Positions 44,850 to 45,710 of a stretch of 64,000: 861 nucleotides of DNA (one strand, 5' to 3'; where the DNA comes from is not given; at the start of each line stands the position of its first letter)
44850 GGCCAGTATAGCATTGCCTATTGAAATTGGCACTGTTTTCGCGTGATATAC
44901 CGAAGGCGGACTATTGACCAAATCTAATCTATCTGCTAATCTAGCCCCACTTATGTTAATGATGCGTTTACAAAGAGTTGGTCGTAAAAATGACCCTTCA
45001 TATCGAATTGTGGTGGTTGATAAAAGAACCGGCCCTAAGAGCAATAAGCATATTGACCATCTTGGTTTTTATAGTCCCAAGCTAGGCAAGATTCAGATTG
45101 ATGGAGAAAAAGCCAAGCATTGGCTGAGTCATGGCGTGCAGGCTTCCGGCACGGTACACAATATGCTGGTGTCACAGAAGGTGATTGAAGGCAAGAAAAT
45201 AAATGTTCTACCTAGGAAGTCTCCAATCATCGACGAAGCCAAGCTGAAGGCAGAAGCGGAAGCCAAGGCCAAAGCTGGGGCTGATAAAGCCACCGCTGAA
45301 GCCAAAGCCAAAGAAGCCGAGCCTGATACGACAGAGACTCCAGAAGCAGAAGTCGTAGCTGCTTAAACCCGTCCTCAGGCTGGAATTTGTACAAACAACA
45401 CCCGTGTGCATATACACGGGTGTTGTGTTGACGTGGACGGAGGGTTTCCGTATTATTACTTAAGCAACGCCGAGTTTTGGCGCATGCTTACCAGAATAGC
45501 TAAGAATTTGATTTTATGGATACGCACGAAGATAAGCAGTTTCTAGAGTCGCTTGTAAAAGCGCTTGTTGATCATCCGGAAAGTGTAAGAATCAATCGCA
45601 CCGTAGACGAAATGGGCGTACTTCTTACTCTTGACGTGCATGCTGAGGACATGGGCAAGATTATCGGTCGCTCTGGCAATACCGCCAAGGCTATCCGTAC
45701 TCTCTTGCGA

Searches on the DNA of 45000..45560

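Call 92: search_rna_families(source=window, start=45000, end=45560, threshold=evalue, max_evalue=1)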
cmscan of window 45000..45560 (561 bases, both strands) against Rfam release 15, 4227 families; matches with E-value up to 1: 0.
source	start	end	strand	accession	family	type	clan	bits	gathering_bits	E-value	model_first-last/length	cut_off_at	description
